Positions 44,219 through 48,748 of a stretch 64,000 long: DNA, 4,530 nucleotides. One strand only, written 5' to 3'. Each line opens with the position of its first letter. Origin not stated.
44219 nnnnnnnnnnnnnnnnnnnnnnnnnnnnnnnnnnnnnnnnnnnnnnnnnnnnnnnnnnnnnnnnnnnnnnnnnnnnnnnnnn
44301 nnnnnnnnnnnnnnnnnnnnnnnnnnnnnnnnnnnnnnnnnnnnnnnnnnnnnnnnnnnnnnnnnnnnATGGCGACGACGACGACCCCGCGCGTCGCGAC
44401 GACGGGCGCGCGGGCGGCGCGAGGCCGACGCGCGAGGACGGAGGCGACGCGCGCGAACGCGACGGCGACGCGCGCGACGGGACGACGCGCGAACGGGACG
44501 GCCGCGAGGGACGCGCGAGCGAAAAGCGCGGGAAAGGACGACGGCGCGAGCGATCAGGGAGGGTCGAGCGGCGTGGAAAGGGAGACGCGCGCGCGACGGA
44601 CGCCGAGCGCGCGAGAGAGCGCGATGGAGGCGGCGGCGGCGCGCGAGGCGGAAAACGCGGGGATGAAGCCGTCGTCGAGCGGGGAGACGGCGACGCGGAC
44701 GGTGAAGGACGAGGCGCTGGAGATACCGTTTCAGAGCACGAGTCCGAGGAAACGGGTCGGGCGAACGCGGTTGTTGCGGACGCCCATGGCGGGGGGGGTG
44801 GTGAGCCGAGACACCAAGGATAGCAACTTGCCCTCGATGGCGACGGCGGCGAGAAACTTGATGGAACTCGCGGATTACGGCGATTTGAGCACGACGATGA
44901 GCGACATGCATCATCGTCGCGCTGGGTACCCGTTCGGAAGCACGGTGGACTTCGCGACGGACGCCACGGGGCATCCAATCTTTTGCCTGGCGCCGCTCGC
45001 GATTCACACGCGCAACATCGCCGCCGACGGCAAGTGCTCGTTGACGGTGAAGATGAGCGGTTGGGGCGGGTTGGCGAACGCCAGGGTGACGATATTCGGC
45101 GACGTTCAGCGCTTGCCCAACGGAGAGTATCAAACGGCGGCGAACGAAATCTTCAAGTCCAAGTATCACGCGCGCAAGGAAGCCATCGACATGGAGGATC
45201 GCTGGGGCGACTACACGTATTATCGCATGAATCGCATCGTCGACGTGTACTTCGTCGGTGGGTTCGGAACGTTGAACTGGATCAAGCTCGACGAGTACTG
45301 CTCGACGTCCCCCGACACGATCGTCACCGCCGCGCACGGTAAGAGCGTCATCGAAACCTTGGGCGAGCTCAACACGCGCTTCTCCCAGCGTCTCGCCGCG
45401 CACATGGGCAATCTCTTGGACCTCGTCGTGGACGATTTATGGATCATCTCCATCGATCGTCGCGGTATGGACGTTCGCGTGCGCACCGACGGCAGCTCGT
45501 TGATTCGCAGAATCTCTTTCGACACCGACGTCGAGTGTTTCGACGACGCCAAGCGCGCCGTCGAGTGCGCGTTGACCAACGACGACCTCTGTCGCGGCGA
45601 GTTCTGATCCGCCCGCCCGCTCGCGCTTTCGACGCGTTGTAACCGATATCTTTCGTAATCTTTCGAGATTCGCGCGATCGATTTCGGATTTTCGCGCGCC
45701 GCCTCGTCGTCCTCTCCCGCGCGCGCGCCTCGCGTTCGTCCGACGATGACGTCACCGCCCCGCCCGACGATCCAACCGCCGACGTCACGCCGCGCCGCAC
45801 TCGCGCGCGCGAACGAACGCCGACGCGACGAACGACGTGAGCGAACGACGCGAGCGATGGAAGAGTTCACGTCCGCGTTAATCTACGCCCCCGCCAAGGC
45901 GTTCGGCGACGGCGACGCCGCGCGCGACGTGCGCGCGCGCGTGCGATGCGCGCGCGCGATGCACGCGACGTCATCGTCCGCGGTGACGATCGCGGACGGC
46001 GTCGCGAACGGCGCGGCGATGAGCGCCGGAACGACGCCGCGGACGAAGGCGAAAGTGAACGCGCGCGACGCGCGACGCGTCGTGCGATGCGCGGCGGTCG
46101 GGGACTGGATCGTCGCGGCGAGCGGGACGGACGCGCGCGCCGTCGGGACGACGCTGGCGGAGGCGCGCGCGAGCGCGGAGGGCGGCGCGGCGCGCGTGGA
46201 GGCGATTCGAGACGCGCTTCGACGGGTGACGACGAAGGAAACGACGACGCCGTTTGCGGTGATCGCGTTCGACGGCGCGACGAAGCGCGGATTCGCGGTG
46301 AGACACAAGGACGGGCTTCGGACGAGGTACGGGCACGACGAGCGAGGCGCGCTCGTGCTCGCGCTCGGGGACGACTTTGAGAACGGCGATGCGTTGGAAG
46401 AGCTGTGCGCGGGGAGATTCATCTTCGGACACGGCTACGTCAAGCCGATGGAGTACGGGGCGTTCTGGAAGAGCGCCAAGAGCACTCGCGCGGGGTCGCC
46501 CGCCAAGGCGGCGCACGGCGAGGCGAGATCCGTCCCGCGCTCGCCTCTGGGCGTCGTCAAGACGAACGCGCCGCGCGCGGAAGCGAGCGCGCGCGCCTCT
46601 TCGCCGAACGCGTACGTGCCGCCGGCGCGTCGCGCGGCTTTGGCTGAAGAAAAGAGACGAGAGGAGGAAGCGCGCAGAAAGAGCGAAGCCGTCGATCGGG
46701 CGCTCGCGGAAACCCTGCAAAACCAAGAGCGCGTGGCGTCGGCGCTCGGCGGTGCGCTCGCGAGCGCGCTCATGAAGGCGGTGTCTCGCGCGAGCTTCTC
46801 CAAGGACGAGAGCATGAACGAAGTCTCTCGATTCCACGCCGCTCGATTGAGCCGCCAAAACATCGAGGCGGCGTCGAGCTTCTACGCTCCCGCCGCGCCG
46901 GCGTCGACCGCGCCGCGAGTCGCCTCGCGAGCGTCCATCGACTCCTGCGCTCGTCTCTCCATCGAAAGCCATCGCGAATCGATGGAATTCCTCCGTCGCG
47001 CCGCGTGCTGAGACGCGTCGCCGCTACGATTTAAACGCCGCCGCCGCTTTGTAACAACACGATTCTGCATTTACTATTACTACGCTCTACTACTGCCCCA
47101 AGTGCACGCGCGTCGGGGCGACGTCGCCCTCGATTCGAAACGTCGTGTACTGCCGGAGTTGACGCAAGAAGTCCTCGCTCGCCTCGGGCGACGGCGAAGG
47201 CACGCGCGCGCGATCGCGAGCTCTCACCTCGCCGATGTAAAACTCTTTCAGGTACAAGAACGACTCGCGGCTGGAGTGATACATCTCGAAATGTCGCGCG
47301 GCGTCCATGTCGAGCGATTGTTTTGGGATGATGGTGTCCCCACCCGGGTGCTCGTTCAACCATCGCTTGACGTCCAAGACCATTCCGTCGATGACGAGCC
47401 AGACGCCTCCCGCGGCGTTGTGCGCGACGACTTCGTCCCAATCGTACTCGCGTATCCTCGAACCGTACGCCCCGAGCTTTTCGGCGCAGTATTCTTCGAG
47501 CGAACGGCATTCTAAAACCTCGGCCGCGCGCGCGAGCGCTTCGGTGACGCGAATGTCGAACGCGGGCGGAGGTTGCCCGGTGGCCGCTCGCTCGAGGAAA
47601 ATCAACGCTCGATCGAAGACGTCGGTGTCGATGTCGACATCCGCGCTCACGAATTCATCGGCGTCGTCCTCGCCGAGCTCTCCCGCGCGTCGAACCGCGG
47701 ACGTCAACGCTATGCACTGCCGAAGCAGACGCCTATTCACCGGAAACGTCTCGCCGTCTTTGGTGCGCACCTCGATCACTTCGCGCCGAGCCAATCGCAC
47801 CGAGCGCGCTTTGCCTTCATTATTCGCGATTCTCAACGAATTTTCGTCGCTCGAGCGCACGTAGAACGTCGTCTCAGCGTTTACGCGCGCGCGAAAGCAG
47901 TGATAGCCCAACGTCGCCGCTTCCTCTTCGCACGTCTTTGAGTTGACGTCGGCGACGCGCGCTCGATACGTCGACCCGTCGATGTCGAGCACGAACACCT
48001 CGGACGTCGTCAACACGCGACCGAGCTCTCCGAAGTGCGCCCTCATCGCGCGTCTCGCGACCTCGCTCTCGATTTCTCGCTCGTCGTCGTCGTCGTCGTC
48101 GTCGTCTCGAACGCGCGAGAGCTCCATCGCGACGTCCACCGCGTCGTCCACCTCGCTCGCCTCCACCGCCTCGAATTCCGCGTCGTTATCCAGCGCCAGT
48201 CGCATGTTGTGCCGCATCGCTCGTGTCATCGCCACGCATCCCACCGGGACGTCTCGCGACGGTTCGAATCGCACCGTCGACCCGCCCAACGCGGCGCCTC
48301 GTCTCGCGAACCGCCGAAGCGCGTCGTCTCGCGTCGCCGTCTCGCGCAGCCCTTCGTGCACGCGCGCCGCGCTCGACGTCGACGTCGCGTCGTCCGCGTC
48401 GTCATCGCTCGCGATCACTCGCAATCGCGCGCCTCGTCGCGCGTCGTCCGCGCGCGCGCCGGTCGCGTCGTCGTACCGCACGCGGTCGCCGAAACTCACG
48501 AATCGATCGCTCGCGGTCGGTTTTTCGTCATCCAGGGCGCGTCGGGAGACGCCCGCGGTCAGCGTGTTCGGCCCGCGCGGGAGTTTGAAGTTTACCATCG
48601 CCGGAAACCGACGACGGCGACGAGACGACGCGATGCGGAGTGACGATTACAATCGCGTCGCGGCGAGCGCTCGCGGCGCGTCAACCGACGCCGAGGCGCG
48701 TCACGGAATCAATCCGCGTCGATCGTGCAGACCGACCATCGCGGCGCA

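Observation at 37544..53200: Recurrent promoter motif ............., found five times in 64 kb and always within 100-300 bp upstream of a start codon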

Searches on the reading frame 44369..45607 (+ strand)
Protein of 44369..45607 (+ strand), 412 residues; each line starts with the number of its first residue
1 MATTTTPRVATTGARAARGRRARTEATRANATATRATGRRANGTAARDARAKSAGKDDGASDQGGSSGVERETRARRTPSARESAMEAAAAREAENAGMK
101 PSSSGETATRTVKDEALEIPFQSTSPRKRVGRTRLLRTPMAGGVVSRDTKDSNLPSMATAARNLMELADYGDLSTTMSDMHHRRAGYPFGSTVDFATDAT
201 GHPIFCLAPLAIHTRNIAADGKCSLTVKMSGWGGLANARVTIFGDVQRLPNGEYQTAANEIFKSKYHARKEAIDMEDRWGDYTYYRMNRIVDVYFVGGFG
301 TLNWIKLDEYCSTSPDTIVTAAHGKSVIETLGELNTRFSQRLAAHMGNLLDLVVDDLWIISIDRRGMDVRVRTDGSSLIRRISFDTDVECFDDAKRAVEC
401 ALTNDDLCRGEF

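Call 14: search_protein_families(library=pfam, proteins=[window:44369-45607:+], max_evalue=0.01)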
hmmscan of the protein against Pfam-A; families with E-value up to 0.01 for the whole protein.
window:44369-45607:+ (412 aa): 3 families
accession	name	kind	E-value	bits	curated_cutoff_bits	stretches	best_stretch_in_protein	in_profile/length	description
PF13883.13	CREG_beta-barrel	-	7.1e-17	62.3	27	1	157-311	6-166/167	CREG, beta-barrel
PF01243.27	PNPOx_N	-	0.00031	21.5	28.1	1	184-269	22-96/120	Pyridoxamine 5'-phosphate oxidase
PF10615.14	DUF2470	-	0.00047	21.1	22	1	343-398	20-74/77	Domain of unknown function (DUF2470)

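Call 48: find_homologous_proteins(query=window:44369-45604:+, max_evalue=1e-10)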
Query window:44369-45604:+ (412 aa): 729 proteins with E <= 1e-10 among 8000 candidates; the best 120 are listed.
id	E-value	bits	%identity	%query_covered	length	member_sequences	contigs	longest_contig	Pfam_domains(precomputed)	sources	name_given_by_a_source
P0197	1.6e-269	912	100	100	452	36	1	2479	PF13883.14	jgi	jgi:putative heme iron utilization protein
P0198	1.4e-257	872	98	100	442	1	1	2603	PF13883.14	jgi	jgi:putative heme iron utilization protein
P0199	1.1e-226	771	99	83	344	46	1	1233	PF13883.14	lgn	-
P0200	8.0e-223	758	96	81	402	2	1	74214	PF13883.14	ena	-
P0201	4.4e-218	742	96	81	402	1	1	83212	PF13883.14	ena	-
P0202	4.7e-179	614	82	77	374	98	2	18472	PF13883.14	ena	-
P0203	5.8e-179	614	80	81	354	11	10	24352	PF13883.14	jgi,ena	-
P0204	7.8e-178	610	80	81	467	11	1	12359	PF13883.14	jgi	-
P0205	8.8e-178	610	82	80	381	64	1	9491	PF13883.14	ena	-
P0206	9.9e-178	610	81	81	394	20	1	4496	PF13883.14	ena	-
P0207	6.2e-174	597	70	94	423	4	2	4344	PF13883.14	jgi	-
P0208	6.4e-174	597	82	77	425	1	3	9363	PF13883.14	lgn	-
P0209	5.0e-173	594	85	73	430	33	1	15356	PF13883.14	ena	-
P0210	2.7e-172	592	83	74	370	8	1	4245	PF13883.14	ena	-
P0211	5.5e-169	581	79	78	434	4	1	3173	PF10615.15,PF13883.14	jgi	-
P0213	1.9e-149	516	92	58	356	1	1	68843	PF13883.14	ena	-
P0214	3.9e-114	400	61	69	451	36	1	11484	PF13883.14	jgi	-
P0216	1.0e-113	399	52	95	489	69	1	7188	PF13883.14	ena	-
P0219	2.6e-113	398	61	69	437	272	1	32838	PF13883.14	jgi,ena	-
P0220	3.5e-112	394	61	69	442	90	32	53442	PF13883.14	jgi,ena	-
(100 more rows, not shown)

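Call 49: list_cluster_members(proteins=[P0197, P0200, P0202, P0203, P0209, P0213, P0214, P0219, P0220, P0216])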
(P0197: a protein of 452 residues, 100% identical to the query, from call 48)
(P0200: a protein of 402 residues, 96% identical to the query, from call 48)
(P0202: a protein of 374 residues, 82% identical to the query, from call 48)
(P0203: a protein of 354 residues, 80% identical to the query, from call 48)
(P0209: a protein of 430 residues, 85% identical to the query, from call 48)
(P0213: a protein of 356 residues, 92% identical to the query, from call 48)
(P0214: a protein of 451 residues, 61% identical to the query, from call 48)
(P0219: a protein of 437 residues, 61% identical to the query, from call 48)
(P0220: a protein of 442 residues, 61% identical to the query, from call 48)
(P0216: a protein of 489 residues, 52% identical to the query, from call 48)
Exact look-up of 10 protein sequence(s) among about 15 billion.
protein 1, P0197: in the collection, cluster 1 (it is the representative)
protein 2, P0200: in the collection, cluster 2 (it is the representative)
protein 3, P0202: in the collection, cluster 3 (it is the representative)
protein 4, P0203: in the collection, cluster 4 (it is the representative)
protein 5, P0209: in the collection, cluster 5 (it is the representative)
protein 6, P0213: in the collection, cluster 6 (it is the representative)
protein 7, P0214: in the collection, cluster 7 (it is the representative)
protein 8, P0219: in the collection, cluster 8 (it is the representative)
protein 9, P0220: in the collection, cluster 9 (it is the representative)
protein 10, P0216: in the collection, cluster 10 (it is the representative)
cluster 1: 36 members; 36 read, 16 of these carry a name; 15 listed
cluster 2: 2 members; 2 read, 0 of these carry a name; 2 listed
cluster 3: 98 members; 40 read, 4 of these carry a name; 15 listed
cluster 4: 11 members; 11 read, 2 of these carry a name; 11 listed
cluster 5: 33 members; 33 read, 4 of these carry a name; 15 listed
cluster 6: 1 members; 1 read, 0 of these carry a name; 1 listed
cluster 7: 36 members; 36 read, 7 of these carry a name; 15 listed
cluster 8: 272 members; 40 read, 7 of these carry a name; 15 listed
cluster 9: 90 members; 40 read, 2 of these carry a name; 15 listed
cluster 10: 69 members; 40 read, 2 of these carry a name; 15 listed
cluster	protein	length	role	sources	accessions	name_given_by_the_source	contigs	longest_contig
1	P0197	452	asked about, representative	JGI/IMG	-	putative heme iron utilization protein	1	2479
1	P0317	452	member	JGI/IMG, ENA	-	putative heme iron utilization protein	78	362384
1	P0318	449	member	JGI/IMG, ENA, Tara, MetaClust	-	strand:+ start:280 stop:1629 length:1350 start_codon:yes stop_codon:yes gene_type:complete | TARA_145_SRF_0.22-3_scaffold327159_1_gene384151 COG0748 ""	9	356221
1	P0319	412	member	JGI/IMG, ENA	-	putative heme iron utilization protein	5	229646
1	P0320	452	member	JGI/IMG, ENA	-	putative heme iron utilization protein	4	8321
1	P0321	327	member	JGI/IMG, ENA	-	putative heme iron utilization protein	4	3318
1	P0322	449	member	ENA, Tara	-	strand:- start:5124 stop:6473 length:1350 start_codon:yes stop_codon:yes ...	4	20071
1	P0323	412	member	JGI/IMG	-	putative heme iron utilization protein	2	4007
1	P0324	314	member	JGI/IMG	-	putative heme iron utilization protein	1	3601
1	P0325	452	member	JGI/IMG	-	putative heme iron utilization protein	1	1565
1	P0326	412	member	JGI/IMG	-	putative heme iron utilization protein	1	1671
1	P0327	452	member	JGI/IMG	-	putative heme iron utilization protein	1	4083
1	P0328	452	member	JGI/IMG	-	putative heme iron utilization protein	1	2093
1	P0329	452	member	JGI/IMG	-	putative heme iron utilization protein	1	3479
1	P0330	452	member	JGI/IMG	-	putative heme iron utilization protein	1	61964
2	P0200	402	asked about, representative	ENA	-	-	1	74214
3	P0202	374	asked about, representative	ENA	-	-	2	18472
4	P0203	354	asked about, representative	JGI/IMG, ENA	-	-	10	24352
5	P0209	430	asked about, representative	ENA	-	-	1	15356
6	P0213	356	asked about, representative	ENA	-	-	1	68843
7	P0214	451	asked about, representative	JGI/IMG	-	-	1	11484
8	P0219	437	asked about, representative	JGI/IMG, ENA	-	-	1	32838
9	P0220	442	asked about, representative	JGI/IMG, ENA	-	-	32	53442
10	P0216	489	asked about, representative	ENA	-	-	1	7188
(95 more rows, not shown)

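Call 53: find_encoding_contigs(protein=P0203, flank=8000, max_places=4)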
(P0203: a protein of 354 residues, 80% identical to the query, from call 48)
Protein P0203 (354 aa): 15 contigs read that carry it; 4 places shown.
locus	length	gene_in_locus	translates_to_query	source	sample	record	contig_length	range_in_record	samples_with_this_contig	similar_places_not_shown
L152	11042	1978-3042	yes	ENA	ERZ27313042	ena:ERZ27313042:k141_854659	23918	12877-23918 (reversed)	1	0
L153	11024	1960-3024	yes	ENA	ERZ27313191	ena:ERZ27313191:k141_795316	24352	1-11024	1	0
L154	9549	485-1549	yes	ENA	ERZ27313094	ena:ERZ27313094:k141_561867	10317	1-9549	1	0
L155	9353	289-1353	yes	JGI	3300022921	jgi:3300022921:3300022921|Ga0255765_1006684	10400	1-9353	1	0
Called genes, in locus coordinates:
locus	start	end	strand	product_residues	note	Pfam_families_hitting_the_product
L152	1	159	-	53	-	?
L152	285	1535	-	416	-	-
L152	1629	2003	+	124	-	-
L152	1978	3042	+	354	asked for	PF13883:CREG_beta-barrel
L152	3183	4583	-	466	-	PF14240:YHYH (faint)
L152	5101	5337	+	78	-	-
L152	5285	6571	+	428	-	-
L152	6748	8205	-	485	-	PF00173:Cyt-b5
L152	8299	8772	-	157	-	-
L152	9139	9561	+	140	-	PF01329:Pterin_4a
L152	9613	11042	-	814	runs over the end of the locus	-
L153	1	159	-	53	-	?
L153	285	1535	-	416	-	-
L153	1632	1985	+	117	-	-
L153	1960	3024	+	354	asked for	PF13883:CREG_beta-barrel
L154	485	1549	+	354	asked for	PF13883:CREG_beta-barrel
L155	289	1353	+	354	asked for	PF13883:CREG_beta-barrel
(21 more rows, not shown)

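Call 54: find_encoding_contigs(protein=P0202, flank=8000, max_places=3)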
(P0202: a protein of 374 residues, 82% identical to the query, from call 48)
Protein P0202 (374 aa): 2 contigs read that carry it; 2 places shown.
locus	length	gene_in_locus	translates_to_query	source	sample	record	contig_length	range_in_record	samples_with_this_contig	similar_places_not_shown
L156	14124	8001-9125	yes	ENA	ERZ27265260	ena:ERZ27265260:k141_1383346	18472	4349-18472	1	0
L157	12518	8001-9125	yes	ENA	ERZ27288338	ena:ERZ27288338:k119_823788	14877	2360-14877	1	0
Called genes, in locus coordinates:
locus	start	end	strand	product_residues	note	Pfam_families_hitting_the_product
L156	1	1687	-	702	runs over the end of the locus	-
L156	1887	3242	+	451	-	PF00996:GDI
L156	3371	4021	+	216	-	PF00011:HSP20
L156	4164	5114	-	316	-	PF01769:MgtE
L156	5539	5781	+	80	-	-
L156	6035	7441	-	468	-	PF00249:Myb_DNA-binding, PF13921:Myb_DNA-bind_6, PF21227:Myb_DNA-binding_7 (faint), PF00249:Myb_DNA-binding, PF13921:Myb_DNA-bind_6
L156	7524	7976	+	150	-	-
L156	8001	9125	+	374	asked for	PF13883:CREG_beta-barrel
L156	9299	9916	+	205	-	PF07086:Jagunal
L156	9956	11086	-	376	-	PF01218:Coprogen_oxidas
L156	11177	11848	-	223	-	PF10260:SAYSvFN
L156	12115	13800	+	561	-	PF03972:MmgE_PrpD_N, PF19305:MmgE_PrpD_C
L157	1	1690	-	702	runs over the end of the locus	-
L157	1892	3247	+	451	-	PF00996:GDI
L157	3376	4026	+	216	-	PF00011:HSP20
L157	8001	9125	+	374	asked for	PF13883:CREG_beta-barrel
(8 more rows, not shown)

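Call 55: find_encoding_contigs(protein=P0209, flank=8000, max_places=3)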
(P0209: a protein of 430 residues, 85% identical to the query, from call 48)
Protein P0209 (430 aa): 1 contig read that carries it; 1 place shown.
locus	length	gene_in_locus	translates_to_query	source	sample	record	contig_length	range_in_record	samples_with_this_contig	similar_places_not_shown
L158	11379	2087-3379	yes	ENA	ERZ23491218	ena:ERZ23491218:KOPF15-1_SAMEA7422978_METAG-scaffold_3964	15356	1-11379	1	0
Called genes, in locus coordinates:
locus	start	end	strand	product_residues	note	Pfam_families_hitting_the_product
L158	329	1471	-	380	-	-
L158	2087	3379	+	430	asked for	PF13883:CREG_beta-barrel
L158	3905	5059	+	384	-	-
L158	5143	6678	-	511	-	PF00173:Cyt-b5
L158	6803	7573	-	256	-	-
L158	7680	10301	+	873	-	-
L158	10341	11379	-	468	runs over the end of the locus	PF02146:SIR2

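Call 65: find_encoding_contigs(protein=P0219, flank=10000, max_places=3)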
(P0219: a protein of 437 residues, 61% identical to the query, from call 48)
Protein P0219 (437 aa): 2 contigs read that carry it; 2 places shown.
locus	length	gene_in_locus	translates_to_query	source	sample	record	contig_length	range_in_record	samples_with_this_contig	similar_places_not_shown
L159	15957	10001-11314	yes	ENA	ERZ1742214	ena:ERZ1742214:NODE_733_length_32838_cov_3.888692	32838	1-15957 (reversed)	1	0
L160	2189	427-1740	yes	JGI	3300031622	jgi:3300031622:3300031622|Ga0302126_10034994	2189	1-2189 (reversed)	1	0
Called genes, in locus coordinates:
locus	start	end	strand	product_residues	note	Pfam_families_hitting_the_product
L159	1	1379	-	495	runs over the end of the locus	PF00173:Cyt-b5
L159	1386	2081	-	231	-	-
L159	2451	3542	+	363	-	-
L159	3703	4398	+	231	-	PF10260:SAYSvFN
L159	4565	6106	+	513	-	-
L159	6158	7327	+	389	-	PF01218:Coprogen_oxidas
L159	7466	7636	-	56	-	-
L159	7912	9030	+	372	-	PF09273:Rubis-subs-bind (weak)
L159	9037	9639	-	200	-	PF07086:Jagunal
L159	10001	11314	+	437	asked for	PF13883:CREG_beta-barrel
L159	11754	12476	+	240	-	PF01126:Heme_oxygenase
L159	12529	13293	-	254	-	PF04051:TRAPP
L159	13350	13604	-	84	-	-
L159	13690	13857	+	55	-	-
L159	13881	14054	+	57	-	-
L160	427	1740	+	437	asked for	PF13883:CREG_beta-barrel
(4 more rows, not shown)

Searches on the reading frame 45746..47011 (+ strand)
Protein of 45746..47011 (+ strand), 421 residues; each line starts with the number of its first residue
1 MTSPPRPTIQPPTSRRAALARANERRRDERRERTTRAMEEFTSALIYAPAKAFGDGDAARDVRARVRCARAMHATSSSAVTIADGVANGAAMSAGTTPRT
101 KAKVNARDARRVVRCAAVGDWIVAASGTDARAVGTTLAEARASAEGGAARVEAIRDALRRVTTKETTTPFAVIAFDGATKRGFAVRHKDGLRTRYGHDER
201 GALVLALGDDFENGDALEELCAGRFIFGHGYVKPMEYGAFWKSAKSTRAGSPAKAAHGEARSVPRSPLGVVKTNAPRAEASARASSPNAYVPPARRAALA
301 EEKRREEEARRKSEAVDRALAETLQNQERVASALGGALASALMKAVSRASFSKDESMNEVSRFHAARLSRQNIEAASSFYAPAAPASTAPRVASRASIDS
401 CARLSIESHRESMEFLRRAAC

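Call 14: search_protein_families(library=pfam, proteins=[window:45746-47011:+], max_evalue=0.01)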
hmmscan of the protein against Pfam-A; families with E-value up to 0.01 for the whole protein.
window:45746-47011:+ (421 aa): 0 families

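Call 71: search_protein_families(library=pfam, proteins=[window:45746-47011:+], max_evalue=5)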
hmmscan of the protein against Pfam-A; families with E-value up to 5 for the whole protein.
window:45746-47011:+ (421 aa): 2 families
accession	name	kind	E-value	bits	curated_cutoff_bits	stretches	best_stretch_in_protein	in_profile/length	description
PF06678.16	DUF1179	-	0.03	14.8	25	0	269-307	45-82/107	Protein of unknown function (DUF1179)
PF06707.17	DUF1194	-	2.1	7.9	27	1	117-186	64-135/206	Protein of unknown function (DUF1194)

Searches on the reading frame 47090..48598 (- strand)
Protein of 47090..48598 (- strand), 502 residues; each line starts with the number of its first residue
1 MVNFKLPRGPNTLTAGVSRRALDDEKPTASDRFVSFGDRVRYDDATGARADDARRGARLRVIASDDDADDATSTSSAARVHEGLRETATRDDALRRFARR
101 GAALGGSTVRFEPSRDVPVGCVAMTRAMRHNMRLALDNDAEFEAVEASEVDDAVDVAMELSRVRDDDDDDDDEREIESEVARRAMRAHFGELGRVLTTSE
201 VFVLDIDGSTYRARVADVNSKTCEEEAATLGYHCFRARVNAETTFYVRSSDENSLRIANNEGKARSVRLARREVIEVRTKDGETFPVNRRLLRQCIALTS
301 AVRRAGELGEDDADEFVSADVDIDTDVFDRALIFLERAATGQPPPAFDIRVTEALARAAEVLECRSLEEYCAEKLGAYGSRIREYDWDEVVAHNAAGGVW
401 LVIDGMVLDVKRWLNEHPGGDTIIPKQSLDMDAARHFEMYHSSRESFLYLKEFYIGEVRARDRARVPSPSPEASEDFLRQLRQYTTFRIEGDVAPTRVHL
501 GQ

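Call 14: search_protein_families(library=pfam, proteins=[window:47090-48598:-], max_evalue=0.01)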
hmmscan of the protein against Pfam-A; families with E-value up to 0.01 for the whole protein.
window:47090-48598:- (502 aa): 1 family
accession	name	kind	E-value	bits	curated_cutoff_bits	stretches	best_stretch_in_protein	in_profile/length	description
PF00173.33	Cyt-b5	-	1.7e-13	50.8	23.7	1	387-458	2-73/74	Cytochrome b5-like Heme/Steroid binding domain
